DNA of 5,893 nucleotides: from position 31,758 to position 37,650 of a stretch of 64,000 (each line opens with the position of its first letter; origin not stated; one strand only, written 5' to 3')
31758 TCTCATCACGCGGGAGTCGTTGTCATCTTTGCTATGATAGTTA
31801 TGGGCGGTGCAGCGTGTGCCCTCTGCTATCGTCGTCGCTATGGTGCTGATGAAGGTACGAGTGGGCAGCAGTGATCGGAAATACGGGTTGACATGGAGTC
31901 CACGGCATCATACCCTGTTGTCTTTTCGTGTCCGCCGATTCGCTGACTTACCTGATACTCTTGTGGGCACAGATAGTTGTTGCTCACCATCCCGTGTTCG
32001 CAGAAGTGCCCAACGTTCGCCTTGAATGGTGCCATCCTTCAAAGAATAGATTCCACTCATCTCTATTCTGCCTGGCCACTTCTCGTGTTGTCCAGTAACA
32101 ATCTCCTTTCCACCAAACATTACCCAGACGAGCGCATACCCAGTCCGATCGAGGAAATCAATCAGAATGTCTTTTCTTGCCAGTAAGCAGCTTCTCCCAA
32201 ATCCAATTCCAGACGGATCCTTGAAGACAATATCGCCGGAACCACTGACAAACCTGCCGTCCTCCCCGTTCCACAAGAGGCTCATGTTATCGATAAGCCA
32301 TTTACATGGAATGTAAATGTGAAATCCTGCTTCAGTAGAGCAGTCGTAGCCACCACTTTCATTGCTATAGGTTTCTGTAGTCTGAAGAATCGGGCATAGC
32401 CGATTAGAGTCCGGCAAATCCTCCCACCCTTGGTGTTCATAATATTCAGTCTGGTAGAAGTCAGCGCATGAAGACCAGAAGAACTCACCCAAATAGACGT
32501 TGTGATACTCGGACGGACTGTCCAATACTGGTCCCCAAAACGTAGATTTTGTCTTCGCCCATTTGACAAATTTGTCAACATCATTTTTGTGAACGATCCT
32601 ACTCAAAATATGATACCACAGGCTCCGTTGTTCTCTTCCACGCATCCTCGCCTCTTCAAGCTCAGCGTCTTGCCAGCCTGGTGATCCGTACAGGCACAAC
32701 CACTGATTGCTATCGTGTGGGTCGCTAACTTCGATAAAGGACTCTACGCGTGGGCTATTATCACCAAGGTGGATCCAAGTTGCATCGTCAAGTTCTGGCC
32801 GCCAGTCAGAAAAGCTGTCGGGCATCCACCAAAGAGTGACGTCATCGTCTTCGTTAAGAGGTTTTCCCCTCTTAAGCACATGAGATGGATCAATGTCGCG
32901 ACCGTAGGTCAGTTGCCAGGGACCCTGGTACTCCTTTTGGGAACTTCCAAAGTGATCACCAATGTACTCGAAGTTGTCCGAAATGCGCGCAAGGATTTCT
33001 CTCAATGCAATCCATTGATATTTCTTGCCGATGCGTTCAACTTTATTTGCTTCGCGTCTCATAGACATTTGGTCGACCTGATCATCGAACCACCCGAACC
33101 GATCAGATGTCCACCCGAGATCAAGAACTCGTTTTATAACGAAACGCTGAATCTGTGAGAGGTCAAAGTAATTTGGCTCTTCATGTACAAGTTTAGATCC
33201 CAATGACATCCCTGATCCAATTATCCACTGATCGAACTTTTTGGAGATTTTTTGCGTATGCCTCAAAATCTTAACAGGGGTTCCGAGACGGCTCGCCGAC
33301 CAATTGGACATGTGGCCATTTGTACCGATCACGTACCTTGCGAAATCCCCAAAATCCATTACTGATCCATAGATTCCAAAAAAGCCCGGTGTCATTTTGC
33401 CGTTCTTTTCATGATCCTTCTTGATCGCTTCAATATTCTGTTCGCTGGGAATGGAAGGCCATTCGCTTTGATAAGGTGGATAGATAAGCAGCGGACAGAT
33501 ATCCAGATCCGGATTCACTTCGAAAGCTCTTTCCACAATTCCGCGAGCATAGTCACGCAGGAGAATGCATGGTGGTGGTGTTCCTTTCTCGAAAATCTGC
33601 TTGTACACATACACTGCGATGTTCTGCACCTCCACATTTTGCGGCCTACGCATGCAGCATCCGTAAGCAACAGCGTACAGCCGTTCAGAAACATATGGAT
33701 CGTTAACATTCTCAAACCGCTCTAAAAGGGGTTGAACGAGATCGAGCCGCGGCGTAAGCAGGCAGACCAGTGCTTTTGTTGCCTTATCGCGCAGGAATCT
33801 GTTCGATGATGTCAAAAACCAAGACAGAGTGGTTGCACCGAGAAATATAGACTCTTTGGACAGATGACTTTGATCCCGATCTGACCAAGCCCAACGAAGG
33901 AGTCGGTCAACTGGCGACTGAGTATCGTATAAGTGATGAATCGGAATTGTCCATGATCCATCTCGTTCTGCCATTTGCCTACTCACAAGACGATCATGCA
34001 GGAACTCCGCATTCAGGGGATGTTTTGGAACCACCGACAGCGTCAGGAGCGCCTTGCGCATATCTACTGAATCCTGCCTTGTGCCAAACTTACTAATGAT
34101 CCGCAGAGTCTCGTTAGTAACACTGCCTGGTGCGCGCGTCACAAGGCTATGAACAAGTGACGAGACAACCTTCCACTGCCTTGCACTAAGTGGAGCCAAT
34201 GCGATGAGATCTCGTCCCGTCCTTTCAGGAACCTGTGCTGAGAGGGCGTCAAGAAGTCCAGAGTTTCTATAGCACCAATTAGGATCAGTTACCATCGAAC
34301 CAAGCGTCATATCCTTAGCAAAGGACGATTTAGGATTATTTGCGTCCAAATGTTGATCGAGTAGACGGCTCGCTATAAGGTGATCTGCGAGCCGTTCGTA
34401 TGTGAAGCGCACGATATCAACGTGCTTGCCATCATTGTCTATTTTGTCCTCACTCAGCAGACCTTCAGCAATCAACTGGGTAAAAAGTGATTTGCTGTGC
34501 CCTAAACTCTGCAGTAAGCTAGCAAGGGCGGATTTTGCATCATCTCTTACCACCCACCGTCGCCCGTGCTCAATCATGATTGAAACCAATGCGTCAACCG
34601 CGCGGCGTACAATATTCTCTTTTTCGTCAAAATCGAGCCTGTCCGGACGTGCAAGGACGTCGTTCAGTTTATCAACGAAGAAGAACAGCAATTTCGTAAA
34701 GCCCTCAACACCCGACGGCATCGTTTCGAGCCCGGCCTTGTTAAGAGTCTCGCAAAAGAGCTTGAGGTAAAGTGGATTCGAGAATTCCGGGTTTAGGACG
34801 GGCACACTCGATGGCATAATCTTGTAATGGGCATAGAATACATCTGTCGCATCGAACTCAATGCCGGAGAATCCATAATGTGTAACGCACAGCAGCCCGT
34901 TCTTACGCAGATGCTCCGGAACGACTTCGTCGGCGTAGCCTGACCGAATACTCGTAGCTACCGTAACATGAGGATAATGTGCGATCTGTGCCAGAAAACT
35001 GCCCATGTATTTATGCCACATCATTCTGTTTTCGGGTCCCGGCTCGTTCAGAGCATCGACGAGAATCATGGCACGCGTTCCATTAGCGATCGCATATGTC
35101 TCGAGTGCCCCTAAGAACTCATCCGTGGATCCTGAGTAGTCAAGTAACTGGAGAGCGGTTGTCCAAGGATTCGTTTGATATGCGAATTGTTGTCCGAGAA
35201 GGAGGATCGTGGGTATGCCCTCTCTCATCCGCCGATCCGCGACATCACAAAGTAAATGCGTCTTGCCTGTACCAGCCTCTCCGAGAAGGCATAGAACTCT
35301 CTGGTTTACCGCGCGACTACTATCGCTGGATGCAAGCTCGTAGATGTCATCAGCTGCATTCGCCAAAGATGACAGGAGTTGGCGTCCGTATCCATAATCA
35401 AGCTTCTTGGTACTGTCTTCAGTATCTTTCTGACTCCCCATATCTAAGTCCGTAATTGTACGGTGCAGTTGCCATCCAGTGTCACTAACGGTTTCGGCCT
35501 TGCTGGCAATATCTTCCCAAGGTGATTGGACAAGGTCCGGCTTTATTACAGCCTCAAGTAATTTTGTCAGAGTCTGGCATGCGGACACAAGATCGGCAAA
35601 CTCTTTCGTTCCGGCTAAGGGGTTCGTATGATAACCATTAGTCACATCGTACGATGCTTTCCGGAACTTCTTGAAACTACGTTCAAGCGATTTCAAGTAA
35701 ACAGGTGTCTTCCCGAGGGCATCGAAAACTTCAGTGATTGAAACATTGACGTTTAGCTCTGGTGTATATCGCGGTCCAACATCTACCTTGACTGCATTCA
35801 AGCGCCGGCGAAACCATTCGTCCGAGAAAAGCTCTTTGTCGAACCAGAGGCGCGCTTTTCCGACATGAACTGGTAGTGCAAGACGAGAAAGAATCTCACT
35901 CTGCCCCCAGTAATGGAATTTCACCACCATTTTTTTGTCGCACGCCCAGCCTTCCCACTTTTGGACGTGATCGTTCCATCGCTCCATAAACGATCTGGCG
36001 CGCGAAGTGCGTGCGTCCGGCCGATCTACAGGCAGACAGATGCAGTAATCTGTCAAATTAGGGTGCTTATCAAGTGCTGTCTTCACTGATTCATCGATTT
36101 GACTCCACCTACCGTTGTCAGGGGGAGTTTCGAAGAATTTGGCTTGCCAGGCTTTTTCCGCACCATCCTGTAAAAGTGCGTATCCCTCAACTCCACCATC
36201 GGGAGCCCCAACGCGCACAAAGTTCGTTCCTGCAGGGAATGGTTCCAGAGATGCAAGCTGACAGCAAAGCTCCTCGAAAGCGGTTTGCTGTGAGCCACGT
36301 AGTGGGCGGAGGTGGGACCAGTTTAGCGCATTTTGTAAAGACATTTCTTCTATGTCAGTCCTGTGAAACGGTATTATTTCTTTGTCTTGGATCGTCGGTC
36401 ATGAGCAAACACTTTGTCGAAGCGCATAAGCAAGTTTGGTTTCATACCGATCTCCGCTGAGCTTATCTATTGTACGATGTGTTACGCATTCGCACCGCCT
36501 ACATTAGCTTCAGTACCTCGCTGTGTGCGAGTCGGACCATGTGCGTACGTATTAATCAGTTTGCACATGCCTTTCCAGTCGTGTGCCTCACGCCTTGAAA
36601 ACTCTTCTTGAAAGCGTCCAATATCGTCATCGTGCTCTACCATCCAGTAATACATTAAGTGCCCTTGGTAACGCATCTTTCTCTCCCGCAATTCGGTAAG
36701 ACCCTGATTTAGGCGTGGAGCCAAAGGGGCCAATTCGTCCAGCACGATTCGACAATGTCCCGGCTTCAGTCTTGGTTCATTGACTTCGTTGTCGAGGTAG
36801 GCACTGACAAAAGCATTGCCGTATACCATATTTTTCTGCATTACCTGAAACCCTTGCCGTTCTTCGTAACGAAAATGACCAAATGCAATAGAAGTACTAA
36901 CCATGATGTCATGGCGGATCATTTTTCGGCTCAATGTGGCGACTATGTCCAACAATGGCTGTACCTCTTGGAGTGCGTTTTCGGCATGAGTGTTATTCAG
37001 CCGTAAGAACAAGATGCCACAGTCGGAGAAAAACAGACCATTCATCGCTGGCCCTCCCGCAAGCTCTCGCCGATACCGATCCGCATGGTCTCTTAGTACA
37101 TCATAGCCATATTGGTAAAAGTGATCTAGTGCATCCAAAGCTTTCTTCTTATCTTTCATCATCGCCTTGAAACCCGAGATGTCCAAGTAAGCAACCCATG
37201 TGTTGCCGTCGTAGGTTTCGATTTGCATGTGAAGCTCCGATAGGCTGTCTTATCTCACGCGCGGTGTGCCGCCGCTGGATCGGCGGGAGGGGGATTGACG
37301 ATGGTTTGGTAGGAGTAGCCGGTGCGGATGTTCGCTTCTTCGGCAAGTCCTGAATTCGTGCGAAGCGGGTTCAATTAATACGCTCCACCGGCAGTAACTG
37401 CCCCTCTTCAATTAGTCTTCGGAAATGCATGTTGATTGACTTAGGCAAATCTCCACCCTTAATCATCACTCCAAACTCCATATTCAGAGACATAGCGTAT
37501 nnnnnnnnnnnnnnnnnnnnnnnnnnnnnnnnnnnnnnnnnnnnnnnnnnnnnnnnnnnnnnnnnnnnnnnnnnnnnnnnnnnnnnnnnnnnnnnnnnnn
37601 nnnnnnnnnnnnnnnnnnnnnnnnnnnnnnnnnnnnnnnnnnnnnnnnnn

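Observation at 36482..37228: Orphan class-III-cyclase-like 248-aa gene wedged between DISARM and a giant STAND NTPase: possible signalling partner or new two-gene system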

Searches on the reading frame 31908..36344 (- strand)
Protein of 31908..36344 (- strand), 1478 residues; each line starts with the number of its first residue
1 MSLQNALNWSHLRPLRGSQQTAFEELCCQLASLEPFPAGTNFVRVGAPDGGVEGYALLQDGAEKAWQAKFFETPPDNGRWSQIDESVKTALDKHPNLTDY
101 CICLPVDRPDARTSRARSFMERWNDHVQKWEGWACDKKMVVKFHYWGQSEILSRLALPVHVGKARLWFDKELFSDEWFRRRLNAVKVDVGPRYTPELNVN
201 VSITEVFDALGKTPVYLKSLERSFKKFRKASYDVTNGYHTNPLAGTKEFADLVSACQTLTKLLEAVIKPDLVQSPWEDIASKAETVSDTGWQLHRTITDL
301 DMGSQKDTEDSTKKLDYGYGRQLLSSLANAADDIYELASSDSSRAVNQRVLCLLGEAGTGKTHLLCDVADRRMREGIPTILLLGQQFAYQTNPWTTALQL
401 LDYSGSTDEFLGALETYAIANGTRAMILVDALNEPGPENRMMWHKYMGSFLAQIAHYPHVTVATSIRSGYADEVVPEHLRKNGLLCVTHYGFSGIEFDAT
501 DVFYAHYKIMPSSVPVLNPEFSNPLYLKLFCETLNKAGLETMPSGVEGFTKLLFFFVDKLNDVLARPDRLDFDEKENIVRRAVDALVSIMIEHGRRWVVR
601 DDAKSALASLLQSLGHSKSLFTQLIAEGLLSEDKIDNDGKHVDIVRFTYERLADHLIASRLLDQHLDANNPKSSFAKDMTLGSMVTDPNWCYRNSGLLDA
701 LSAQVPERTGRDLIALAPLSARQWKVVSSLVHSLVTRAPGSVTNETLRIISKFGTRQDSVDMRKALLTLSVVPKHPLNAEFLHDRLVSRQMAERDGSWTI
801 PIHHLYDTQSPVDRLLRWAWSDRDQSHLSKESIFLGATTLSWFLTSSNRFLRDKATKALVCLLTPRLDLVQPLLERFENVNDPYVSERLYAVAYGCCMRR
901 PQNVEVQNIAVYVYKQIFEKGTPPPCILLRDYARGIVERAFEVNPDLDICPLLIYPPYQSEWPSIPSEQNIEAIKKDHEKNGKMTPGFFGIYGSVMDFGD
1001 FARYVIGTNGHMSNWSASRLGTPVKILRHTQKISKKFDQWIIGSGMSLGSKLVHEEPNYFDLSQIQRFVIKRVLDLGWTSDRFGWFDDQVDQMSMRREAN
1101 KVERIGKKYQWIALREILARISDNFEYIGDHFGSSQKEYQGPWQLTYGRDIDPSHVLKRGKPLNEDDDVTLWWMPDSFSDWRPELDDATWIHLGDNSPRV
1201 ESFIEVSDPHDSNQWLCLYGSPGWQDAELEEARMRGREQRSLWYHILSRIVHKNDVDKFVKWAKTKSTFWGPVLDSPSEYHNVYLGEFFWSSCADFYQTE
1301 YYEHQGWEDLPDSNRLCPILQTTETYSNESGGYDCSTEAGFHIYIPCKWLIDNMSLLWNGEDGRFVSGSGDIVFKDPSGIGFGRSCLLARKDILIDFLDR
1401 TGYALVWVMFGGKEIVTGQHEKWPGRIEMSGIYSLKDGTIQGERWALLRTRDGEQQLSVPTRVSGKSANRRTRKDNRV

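Call 3: search_protein_families(library=pfam, proteins=[window:31908-36344:-], max_evalue=1)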
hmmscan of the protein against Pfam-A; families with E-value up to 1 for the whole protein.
window:31908-36344:- (1478 aa): 6 families
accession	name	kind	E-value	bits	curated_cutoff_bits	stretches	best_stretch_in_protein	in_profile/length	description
PF05729.18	NACHT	-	0.0086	16.4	26.7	1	349-379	1-31/167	NACHT domain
PF25199.1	nSTAND_NTPase5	-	0.04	14.2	34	1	341-373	34-66/145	Novel STAND NTPase 5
PF13191.12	AAA_16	-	0.062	14.2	32.6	1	345-387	21-63/167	AAA ATPase domain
PF01695.23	IstB_IS21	-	0.069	13.1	24.1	1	347-378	91-122/238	IstB-like ATP binding protein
PF13401.12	AAA_22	-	0.13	13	27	1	347-382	4-39/130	AAA domain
PF13604.12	AAA_30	-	0.26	11.4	27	1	347-380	17-50/191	AAA domain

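Call 4: search_protein_families(library=padloc, proteins=[window:31908-36344:-], max_evalue=1)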
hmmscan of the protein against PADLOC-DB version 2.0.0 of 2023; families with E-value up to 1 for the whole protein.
window:31908-36344:- (1478 aa): 8 families
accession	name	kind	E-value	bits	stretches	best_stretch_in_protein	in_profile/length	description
PDLC02164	Avs2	-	0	1545.5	2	6-1037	3-1023/1504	-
PDLC02162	Avs2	-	5.5e-302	1003.4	2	6-1023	2-999/1379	-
PDLC02165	Avs2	-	4.3e-257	854.4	2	172-1010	37-890/1375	-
PDLC02163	Avs2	-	5.1e-240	797.9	2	170-1009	232-1086/1576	-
PDLC02161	Avs2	-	3.6e-222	738.8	2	8-1026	2-1016/1499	-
PDLC02166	Avs2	-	1.2e-181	604.3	2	6-1007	4-980/1498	-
PDLC02350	AbiO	-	0.0047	13.7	1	348-382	192-226/468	AbiO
PDLC02033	Cas3fv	-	0.0052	12.9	1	606-671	147-210/951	-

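Call 5: search_protein_families(library=ncbifam, proteins=[window:31908-36344:-], max_evalue=1)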
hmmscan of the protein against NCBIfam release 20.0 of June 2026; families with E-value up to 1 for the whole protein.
window:31908-36344:- (1478 aa): 7 families
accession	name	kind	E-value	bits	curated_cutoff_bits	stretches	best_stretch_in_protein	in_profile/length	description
NF041813.1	Avs2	equivalog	0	1241.6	1000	2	188-1037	3-851/1317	AVAST type 2 anti-phage system protein Avs2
NF038214.1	IS21_help_AAA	equivalog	0.0033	17.1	200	1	347-379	89-121/232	IS21-like element helper ATPase IstB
NF005378.0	PRK06921.1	subfamily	0.0045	16.1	207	1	345-380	114-150/266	hypothetical protein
TIGR03420.1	DnaA_homol_Hda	equivalog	0.0066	16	194.8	1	343-382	33-72/226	DnaA regulatory inactivator Hda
NF058535.1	antiphage_EruA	equivalog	0.012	13.7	1000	1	341-371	17-47/1318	NACHT domain-containing antiphage protein EruA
NF041815.1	Avs4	equivalog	0.03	11.5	1500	1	17-100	11-91/1579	AVAST type 4 anti-phage nuclease Avs4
NF006505.0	PRK08939.1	equivalog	0.06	12.6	228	1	344-388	152-196/306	primosomal protein DnaI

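Call 50: find_homologous_proteins(query=window:31908-36344:-, max_evalue=1e-50)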
Query window:31908-36344:- (1478 aa): 926 proteins with E <= 1e-50 among 8000 candidates; the best 120 are listed.
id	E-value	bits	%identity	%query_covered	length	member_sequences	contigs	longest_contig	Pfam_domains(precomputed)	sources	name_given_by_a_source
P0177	0.0e+0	3504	100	100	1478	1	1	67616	-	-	-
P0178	0.0e+0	1243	38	97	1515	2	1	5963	-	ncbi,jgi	ncbi:MAG: AVAST type 2 anti-phage system protein Avs2 [Candidatus Helarchaeota archaeon]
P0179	0.0e+0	1241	39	97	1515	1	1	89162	-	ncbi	-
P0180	0.0e+0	1240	44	69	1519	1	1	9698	-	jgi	-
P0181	0.0e+0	1234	40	97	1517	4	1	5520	-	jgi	-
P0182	0.0e+0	1225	44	69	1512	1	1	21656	-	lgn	-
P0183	0.0e+0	1222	41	97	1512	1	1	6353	-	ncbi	-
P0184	0.0e+0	1218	39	97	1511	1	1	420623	-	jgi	jgi:hypothetical protein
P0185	0.0e+0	1215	40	96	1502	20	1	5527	-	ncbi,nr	ncbi:MAG: ATP-binding protein [Thermotogae bacterium]|nr:ATP-binding protein [Thermotogota bacterium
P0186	0.0e+0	1213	40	96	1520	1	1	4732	-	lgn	-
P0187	0.0e+0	1210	43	70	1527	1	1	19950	-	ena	-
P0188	0.0e+0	1209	42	70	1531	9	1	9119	-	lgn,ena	-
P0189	0.0e+0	1206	43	69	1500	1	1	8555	-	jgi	-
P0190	0.0e+0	1200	40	97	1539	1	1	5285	-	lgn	-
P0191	0.0e+0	1200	40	97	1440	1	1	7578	-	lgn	-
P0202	0.0e+0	1187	39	98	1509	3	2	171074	-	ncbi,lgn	-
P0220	0.0e+0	1164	44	69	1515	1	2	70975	-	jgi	jgi:hypothetical protein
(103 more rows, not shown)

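Call 51: find_encoding_contigs(protein=P0179, flank=5000, max_places=2)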
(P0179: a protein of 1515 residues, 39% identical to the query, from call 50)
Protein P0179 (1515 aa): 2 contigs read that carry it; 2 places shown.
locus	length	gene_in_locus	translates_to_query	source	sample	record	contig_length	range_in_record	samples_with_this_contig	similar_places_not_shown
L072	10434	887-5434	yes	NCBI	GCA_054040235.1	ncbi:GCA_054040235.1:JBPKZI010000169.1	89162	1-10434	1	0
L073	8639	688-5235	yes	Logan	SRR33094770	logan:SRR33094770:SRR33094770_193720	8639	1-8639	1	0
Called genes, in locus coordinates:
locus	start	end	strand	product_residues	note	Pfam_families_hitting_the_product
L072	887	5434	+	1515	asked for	-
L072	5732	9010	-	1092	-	PF04851:ResIII, PF00270:DEAD, PF00271:Helicase_C (weak)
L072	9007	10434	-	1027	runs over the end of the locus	PF04313:HSDR_N, PF00270:DEAD (weak), PF04851:ResIII, PF18766:SWI2_SNF2, PF22679:T1R_D3-like, PF11867:T1RH-like_C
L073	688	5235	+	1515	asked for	-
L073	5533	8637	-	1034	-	?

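Call 52: find_encoding_contigs(protein=P0184, flank=5000, max_places=2)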
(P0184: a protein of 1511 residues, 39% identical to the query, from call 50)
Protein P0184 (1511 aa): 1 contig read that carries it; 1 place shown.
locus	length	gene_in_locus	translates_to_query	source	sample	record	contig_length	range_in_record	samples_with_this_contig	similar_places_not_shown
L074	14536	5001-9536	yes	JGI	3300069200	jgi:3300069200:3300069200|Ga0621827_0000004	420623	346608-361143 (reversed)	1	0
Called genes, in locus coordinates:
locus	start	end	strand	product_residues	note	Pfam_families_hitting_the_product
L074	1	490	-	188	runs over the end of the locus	-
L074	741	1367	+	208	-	-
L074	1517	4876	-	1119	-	PF02384:N6_Mtase, PF20473:MmeI_Mtase, PF07669:Eco57I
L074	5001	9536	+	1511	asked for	-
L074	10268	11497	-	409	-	PF28597:T2SSF_N (weak), PF00482:T2SSF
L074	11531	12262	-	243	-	-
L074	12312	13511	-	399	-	PF00437:T2SSE, PF13401:AAA_22 (faint)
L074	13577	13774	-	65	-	-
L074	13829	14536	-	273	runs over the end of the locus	-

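Call 53: find_encoding_contigs(protein=P0202, flank=5000, max_places=2)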
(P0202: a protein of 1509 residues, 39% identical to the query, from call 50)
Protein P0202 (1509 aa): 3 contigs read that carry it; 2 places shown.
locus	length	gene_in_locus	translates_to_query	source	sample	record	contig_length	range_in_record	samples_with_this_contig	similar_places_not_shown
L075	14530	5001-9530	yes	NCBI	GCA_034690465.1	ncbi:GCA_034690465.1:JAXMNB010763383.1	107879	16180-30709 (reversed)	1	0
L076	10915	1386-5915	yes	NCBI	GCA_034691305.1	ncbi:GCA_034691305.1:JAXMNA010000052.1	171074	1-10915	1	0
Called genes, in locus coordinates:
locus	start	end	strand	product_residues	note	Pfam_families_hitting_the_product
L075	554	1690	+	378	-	-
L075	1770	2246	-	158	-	-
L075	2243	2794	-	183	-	PF04471:Mrr_cat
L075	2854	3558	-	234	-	-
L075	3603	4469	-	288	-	-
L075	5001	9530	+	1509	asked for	-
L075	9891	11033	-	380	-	PF02470:MlaD, PF28544:Helical_needle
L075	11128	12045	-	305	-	PF00005:ABC_tran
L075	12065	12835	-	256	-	PF02405:MlaE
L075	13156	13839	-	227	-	PF13801:Metal_resist, PF07813:LTXXQ (weak)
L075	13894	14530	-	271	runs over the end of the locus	PF13490:zf-HC2 (weak)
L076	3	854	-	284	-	?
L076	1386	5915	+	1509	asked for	-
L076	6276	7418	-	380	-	PF02470:MlaD, PF28544:Helical_needle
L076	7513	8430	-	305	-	PF00005:ABC_tran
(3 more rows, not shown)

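Call 54: find_encoding_contigs(protein=P0220, flank=5000, max_places=2)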
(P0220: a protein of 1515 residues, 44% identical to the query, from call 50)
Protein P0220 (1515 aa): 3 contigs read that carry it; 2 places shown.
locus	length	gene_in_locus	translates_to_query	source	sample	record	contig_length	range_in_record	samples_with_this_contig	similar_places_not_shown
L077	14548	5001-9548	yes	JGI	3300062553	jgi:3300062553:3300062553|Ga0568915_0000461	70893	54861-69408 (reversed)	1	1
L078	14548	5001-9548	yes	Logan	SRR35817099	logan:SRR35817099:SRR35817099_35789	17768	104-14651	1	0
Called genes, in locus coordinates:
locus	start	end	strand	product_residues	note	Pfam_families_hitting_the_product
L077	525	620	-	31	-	-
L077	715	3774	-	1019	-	PF26449:DUF8128, PF01935:DUF87 (weak), PF10412:TrwB_AAD_bind (weak), PF12696:TraG-D_C (faint)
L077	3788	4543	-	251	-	-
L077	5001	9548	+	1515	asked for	-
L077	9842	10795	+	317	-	PF28530:DUF8426, PF04471:Mrr_cat, PF22722:NA-iREase1 (weak)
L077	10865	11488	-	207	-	PF02075:RuvC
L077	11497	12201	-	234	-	PF02075:RuvC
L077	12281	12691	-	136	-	PF13730:HTH_36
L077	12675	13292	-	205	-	-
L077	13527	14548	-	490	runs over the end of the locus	-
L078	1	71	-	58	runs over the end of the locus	?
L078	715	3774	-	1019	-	PF26449:DUF8128, PF01935:DUF87 (weak), PF10412:TrwB_AAD_bind (weak), PF12696:TraG-D_C (faint)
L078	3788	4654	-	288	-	-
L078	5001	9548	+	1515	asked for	-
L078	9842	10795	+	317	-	PF28530:DUF8426, PF04471:Mrr_cat, PF22722:NA-iREase1 (weak)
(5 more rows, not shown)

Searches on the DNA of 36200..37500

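Call 87: search_rna_families(source=window, start=36200, end=37500, threshold=evalue, max_evalue=1)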
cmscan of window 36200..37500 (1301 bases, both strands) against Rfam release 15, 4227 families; matches with E-value up to 1: 0.
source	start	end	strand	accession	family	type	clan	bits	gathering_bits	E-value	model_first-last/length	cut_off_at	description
